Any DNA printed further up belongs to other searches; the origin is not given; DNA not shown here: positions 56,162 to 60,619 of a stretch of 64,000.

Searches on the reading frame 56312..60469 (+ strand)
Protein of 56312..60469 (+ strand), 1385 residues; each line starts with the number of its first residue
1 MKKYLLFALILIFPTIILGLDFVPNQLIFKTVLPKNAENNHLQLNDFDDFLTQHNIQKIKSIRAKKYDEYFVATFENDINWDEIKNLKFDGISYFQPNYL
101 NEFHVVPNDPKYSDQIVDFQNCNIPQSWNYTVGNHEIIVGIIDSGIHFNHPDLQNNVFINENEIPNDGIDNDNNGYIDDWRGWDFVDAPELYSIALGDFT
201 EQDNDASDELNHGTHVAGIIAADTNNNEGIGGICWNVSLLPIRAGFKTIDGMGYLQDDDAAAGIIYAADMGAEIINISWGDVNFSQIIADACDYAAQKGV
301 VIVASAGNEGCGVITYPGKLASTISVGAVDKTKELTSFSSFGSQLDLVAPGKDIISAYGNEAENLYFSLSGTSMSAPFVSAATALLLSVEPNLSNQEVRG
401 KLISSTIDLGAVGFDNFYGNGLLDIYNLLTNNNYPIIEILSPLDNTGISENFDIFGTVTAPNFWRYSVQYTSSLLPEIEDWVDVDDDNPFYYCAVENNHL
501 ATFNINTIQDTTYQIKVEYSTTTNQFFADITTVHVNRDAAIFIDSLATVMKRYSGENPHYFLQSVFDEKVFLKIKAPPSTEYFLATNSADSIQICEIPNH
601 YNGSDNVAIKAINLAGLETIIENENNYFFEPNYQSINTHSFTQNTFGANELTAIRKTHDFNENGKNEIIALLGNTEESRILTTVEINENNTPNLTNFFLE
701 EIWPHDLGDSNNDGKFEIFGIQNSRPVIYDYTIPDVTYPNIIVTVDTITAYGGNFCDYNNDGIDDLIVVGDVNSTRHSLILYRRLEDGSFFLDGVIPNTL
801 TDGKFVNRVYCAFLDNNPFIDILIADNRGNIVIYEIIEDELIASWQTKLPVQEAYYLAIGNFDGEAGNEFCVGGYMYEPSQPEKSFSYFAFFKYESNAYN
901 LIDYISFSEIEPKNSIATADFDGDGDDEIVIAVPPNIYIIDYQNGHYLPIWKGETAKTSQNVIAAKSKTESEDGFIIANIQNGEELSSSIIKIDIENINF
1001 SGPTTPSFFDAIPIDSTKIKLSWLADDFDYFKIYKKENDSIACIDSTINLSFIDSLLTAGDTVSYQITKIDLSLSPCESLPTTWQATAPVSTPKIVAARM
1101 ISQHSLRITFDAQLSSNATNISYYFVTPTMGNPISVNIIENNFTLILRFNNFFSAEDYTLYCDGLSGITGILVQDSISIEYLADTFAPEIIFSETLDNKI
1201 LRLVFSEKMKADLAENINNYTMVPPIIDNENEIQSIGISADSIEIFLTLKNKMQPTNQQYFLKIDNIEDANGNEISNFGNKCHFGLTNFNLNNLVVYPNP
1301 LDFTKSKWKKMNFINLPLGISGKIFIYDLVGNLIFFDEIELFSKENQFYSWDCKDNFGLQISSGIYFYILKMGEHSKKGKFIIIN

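Call 77: search_protein_families(library=pfam, proteins=[window:56312-60469:+], max_evalue=0.00001)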
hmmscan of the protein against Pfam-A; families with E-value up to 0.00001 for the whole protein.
window:56312-60469:+ (1385 aa): 2 families
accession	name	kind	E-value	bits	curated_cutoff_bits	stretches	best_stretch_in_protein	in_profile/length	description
PF00082.27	Peptidase_S8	-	1e-57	196.1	21.8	1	135-421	2-288/288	Subtilase family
PF13517.12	FG-GAP_3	-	2.3e-07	31.7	26.9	0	709-768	1-61/61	FG-GAP-like repeat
